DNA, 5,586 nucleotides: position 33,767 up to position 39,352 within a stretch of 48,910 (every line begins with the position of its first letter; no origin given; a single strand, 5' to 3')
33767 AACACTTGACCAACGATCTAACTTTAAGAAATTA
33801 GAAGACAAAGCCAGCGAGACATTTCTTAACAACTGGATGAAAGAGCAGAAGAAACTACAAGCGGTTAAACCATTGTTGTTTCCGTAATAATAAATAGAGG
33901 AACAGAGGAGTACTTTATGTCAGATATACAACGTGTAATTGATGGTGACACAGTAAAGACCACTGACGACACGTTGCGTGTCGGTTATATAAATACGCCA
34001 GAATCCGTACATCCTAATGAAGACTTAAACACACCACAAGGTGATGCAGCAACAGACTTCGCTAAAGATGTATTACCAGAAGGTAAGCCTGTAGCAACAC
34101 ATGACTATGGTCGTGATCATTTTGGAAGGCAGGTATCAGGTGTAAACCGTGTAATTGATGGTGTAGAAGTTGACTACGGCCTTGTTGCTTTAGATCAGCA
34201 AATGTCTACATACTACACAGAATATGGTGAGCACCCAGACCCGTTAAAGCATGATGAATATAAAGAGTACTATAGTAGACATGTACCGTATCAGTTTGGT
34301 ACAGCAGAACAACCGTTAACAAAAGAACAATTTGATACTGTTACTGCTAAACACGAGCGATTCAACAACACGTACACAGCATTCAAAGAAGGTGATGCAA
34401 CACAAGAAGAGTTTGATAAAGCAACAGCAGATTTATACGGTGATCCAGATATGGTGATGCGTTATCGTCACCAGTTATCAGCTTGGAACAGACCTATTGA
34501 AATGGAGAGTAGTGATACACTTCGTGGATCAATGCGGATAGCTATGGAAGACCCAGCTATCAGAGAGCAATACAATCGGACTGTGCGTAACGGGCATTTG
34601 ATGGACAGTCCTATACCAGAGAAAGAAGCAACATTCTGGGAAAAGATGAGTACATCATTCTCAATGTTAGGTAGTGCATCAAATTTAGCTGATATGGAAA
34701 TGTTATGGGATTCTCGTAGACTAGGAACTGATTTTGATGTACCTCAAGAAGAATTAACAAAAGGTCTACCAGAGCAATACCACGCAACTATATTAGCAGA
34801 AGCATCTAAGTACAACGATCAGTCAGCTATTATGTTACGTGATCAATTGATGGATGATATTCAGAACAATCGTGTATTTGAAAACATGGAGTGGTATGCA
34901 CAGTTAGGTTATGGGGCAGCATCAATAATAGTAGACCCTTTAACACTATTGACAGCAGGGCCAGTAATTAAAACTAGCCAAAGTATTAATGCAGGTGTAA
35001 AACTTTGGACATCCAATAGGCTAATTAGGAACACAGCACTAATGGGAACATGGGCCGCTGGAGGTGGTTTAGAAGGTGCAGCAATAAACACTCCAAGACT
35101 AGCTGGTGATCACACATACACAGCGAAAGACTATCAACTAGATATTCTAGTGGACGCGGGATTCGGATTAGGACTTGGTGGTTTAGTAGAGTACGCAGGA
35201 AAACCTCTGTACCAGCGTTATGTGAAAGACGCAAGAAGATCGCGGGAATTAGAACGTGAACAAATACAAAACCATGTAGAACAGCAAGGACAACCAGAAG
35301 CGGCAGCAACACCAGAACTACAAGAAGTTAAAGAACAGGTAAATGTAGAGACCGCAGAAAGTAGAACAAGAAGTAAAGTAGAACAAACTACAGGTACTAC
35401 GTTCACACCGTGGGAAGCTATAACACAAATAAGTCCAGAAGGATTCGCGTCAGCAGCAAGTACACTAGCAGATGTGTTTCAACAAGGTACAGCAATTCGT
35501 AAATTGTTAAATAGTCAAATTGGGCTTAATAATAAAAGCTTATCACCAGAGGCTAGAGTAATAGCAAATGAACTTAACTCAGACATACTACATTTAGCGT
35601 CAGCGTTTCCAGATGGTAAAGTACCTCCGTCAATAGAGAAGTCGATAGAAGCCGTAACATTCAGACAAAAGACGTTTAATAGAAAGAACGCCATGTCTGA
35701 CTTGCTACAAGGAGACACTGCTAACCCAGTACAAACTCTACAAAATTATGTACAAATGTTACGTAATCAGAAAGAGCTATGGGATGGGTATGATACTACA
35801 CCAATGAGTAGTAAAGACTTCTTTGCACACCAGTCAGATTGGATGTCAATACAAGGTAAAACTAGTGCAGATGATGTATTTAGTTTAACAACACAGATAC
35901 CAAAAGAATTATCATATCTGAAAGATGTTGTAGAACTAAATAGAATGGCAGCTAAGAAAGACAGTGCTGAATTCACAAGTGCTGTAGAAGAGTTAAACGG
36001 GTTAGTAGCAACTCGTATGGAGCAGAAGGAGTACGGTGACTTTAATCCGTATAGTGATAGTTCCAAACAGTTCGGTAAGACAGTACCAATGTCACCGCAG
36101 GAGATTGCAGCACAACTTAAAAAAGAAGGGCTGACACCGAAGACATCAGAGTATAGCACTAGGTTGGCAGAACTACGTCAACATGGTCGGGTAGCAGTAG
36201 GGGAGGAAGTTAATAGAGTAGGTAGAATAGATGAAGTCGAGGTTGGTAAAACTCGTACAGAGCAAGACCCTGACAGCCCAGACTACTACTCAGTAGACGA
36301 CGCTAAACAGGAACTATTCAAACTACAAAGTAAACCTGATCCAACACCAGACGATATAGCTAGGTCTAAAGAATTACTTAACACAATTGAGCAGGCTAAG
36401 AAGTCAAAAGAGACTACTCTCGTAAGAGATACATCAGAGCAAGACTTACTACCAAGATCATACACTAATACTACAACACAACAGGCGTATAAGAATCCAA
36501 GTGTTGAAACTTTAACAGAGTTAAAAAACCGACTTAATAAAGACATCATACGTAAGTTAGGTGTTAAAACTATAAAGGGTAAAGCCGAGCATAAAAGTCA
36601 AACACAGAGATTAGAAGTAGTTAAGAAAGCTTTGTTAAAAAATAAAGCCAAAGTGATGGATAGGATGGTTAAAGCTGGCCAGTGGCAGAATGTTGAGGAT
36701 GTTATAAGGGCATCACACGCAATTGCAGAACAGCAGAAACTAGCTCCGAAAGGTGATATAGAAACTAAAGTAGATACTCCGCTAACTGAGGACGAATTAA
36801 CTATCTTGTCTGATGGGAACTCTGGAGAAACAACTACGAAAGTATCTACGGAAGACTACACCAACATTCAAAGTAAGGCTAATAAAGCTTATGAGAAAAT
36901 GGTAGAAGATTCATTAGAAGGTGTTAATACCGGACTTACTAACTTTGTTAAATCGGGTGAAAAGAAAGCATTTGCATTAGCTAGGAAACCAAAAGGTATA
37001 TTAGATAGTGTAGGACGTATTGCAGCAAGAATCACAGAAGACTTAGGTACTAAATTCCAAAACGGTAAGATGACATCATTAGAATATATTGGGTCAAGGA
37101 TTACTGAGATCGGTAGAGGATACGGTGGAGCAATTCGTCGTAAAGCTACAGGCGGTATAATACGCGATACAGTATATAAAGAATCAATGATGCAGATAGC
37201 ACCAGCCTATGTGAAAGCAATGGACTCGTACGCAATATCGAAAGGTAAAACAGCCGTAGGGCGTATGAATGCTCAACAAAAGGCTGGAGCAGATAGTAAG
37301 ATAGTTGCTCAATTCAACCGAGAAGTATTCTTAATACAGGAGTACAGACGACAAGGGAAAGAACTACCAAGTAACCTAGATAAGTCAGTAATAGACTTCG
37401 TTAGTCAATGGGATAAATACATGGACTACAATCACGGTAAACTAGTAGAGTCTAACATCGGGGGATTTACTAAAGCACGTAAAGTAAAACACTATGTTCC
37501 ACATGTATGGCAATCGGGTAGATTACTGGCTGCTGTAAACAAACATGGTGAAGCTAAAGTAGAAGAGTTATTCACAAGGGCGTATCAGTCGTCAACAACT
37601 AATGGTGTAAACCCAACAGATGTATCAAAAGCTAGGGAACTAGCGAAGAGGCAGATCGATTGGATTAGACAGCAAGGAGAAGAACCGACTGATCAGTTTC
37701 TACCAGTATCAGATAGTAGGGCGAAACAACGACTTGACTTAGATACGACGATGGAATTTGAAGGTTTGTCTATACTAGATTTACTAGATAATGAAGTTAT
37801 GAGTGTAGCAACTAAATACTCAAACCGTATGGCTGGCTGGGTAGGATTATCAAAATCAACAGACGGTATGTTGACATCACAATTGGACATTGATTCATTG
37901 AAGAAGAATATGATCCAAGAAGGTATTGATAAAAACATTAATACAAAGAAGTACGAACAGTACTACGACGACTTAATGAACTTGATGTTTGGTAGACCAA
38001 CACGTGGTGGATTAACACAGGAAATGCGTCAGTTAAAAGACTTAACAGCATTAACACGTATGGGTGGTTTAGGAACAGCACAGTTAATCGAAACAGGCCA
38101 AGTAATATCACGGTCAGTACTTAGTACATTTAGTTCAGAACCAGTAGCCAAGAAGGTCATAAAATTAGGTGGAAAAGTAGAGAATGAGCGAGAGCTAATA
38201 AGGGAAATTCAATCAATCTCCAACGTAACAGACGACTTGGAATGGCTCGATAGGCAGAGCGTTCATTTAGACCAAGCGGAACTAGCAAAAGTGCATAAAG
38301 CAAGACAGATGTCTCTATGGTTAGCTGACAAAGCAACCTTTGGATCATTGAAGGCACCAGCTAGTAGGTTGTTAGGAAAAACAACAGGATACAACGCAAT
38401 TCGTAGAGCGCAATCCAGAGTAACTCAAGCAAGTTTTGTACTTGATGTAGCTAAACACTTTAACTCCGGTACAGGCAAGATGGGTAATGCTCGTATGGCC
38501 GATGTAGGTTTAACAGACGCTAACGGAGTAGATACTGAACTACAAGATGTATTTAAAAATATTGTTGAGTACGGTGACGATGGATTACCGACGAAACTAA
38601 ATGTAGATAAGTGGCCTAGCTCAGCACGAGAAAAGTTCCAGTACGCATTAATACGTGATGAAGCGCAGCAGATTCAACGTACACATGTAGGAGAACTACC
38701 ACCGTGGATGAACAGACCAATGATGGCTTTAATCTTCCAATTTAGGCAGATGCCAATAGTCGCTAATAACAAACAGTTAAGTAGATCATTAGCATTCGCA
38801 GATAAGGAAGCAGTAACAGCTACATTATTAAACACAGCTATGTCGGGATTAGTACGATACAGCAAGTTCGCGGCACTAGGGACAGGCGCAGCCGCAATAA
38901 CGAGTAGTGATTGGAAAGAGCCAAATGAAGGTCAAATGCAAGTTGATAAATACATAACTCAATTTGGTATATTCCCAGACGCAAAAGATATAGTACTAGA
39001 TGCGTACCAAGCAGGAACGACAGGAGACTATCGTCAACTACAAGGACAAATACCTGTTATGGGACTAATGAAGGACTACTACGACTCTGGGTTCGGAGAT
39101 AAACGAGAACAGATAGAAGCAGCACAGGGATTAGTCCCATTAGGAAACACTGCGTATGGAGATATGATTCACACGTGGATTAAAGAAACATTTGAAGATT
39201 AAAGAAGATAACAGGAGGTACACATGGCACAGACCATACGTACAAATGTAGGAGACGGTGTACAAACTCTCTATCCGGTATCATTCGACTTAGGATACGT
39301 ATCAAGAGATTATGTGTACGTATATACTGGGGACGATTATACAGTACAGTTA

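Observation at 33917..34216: Staphylococcal-nuclease (SNase) fold fused to the N-terminus of the gp16-like ejection protein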

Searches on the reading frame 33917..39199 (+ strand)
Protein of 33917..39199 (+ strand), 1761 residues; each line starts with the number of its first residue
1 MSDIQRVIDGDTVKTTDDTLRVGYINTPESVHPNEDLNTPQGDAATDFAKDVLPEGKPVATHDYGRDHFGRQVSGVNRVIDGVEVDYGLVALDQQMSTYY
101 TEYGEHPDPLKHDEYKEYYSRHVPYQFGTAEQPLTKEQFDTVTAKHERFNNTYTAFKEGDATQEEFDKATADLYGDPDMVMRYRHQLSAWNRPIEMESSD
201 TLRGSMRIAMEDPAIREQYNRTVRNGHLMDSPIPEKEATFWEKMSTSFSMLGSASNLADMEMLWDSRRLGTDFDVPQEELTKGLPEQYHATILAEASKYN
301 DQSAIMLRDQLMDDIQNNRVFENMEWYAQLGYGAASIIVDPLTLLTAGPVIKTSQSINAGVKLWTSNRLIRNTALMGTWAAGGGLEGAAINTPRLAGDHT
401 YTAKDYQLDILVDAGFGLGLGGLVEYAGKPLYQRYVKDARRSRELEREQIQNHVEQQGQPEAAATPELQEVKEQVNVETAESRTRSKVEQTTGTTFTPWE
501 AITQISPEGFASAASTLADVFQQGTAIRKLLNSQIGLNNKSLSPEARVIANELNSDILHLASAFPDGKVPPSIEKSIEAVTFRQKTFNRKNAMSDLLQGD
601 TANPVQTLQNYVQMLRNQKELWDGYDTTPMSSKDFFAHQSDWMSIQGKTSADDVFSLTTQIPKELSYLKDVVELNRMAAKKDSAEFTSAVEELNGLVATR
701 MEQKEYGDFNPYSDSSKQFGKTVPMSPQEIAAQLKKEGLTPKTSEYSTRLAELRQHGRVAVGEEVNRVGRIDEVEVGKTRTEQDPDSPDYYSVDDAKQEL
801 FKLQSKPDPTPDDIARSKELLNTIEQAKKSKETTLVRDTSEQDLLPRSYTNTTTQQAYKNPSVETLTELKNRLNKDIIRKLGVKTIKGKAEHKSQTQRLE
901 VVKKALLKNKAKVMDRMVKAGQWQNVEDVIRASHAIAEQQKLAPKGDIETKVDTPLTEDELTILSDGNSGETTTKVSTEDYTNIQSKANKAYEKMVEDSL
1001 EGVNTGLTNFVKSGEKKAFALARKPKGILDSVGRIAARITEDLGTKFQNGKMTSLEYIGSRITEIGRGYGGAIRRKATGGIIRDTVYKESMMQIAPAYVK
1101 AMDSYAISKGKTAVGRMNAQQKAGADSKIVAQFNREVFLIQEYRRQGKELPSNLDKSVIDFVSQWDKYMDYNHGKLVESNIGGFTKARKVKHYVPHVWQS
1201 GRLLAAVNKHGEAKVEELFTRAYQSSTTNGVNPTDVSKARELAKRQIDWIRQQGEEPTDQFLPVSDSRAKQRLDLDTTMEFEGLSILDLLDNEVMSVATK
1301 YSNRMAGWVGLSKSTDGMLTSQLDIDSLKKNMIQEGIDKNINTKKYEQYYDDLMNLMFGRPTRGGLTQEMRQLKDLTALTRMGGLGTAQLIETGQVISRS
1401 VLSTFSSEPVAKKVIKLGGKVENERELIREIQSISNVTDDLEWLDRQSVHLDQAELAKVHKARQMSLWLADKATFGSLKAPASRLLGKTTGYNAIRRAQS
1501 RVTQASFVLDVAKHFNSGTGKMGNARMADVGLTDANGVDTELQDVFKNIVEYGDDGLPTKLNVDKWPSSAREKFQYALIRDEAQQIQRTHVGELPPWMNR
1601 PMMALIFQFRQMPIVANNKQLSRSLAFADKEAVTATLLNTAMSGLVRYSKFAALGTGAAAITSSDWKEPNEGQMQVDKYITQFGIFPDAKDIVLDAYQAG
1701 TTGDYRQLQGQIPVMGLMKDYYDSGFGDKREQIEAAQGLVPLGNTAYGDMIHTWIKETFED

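Call 4: search_protein_families(library=pfam, proteins=[window:33917-39199:+], max_evalue=1)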
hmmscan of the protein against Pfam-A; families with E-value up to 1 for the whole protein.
window:33917-39199:+ (1761 aa): 3 families
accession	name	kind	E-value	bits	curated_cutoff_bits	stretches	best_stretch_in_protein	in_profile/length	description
PF16271.10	DUF4924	-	0.12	12.8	30.3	0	1321-1379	29-89/179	Domain of unknown function (DUF4924)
PF03544.19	TonB_C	-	0.17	12.8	24.6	0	745-778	4-37/79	Gram-negative bacterial TonB protein C-terminal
PF07553.16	Lipoprotein_Ltp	-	0.32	11.6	23.2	0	715-746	9-43/48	Host cell surface-exposed lipoprotein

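Call 6: search_protein_families(library=phrogs, proteins=[window:33917-39199:+], max_evalue=0.01)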
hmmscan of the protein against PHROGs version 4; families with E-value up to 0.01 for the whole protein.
window:33917-39199:+ (1761 aa): 3 families
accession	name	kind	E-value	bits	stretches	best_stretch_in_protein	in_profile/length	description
phrog_37474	-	unknown function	0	1867.8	1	4-1760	171-2086/2087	-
phrog_342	-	head and packaging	1.3e-73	249.7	1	237-1751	222-1218/1235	internal virion protein with endolysin domain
phrog_452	-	DNA, RNA and nucleotide metabolism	3.6e-06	27.9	1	3-74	72-153/201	endonuclease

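Call 60: search_dna_similar(query=window:33917-39199:+, collection=phages, mode=protein, max_rows=40, max_evalue=1e-10)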
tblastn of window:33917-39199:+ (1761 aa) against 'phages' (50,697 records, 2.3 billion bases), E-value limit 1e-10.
Records with a match: 170; places in all: 170; records where one place covers at least 80% of the query: 3.
Best place of each record, by identity: <60% 170.
By first word of the organism name: Xanthomonas 29; Vibrio 27; Pseudomonas 25; Klebsiella 18; Escherichia 14; Rhizobium 13; Proteus 11; Ralstonia 5; Burkholderia 5; Caulobacter 4; and 12 more.
By host as written in the record: - 32; Pseudomonas putida KT2440 and Paw85 25; Escherichia coli 9; Klebsiella pneumoniae 7; Xanthomonas arboricola 7; Xanthomonas sp. 5; Xanthomonas perforans 5; Rhizobium etli kim5 4; and 50 more.
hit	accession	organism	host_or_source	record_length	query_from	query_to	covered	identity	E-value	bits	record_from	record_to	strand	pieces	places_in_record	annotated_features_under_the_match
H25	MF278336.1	Alteromonas phage vB_AspP-H4/4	Alteromonas sp. H4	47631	2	1759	100%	54.5%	0e+0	1927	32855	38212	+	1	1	putative internal virion protein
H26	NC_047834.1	Alteromonas phage vB_AspP-H4/4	Alteromonas sp. H4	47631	2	1759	100%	54.5%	0e+0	1927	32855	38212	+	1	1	putative internal virion protein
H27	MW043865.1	Alteromonas phage vB_AmeP_R8W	Alteromonas sp.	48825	8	1759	99%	54.5%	0e+0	1928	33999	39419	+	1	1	putative internal virion protein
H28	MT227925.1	Vibrio phage phiV141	Vibrio alginolyticus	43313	242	1756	56%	36.0%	1e-139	621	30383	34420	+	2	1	hypothetical protein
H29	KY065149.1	Vibrio phage JSF7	Vibrio cholerae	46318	236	1745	54%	35.5%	4e-138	593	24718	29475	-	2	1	hypothetical protein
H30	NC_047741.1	Vibrio phage JSF7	Vibrio cholerae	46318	236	1745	54%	35.5%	4e-138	593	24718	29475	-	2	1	hypothetical protein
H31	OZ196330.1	Vibrio phage K437b g2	Seawater and oysters mix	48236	239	1749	55%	34.0%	2e-128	582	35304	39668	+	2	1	hypothetical protein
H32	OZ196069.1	Vibrio phage K385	Seawater and oysters mix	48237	239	1749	55%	34.0%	2e-128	582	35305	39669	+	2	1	hypothetical protein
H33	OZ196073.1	Vibrio phage K380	Seawater and oysters mix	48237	239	1749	55%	34.0%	2e-128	582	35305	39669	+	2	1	hypothetical protein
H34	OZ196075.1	Vibrio phage K378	Seawater and oysters mix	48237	239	1749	55%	34.0%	2e-128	582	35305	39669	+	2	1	hypothetical protein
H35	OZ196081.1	Vibrio phage K365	Seawater and oysters mix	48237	239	1749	55%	34.0%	2e-128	582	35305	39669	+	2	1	hypothetical protein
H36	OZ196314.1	Vibrio phage K466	Seawater and oysters mix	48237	239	1749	55%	34.0%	2e-128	582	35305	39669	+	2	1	hypothetical protein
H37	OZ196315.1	Vibrio phage K464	Seawater and oysters mix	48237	239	1749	55%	34.0%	2e-128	582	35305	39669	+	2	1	hypothetical protein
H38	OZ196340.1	Vibrio phage K402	Seawater and oysters mix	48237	239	1749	55%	34.0%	2e-128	582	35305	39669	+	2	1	hypothetical protein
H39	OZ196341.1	Vibrio phage K400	Seawater and oysters mix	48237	239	1749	55%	34.0%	2e-128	582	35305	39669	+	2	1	hypothetical protein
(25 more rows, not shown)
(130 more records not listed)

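Call 61: get_annotated_region(hit=H28, flank=3500)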
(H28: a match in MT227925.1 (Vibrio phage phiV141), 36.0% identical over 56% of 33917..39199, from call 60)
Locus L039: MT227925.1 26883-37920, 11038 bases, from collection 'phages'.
description: Vibrio phage phiV141, complete genome.
organism: Vibrio phage phiV141 (NCBI taxid 2723905)
taxonomy: Viruses; Duplodnaviria; Heunggongvirae; Uroviricota; Caudoviricetes; Autographiviridae; Tawavirus
host: Vibrio alginolyticus; source: China; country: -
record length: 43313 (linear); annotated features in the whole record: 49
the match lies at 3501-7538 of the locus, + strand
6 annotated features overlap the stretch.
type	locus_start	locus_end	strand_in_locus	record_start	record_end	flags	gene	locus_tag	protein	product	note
CDS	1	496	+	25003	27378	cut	-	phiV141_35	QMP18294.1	hypothetical protein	-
CDS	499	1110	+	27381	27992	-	-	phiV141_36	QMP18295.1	hypothetical protein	-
CDS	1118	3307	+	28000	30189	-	-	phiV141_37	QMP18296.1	hypothetical protein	-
CDS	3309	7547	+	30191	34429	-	-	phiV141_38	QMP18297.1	hypothetical protein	-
CDS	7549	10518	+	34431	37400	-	-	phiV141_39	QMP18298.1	hypothetical protein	hypothetical protein J521_2817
CDS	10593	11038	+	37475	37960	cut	-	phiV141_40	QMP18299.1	hypothetical protein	hypothetical protein CR5_149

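Call 62: get_annotated_region(hit=H31, flank=3500)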
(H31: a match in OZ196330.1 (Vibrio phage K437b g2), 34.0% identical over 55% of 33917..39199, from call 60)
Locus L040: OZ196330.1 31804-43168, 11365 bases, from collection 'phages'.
description: Vibrio phage K437b g2 genome assembly, chromosome: VPK437b_g2_1.
organism: Vibrio phage K437b g2 (NCBI taxid 3105701)
taxonomy: Viruses
host: -; source: Seawater and oysters mix; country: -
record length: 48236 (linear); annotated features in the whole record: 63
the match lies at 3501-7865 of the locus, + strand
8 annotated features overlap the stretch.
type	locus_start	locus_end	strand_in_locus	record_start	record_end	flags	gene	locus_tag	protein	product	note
CDS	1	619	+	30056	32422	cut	-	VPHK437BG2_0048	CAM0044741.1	tail protein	-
CDS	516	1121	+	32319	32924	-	-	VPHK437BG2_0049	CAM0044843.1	hypothetical protein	-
CDS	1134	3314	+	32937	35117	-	-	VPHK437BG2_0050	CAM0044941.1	hypothetical protein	-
CDS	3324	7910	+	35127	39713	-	-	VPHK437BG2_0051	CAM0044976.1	hypothetical protein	-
CDS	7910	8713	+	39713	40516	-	-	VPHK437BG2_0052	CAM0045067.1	tail fiber protein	-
CDS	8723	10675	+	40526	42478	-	-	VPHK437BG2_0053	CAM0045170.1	tail protein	-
CDS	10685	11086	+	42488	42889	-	-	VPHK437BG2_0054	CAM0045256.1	tail protein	-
CDS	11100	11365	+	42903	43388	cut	-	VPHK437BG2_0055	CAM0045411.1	endolysin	-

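Call 76: list_cluster_members(proteins=[window:33917-39199:+, P0002, P0005, P0004, P0008, P0012])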
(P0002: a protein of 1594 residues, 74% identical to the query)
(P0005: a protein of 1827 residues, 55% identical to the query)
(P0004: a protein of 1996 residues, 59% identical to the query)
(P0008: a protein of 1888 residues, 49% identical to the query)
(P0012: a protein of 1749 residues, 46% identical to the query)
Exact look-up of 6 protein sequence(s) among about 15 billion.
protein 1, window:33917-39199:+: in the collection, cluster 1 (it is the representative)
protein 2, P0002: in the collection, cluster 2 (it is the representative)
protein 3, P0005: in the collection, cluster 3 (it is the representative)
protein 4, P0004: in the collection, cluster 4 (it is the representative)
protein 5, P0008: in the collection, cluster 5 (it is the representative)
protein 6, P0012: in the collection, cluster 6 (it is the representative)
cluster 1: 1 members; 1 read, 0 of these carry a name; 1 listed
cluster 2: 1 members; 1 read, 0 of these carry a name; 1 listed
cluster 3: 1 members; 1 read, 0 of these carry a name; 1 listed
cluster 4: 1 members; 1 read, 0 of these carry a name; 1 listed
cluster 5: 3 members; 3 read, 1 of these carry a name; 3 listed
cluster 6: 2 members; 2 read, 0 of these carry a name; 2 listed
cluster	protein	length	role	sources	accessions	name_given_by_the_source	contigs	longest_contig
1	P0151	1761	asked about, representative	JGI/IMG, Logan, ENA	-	-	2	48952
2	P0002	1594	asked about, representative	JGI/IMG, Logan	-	-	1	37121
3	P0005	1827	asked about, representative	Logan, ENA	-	-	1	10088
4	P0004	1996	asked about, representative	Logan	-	-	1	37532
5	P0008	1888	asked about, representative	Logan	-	-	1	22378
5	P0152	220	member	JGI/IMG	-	hypothetical protein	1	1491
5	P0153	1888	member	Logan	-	-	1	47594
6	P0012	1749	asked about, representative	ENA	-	-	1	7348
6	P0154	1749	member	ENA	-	-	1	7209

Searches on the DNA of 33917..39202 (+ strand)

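Call 7: search_dna_similar(query=window:33917-39202:+, collection=phages, mode=near, max_rows=25)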
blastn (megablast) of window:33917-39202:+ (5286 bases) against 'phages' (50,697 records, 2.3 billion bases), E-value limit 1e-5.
No match.
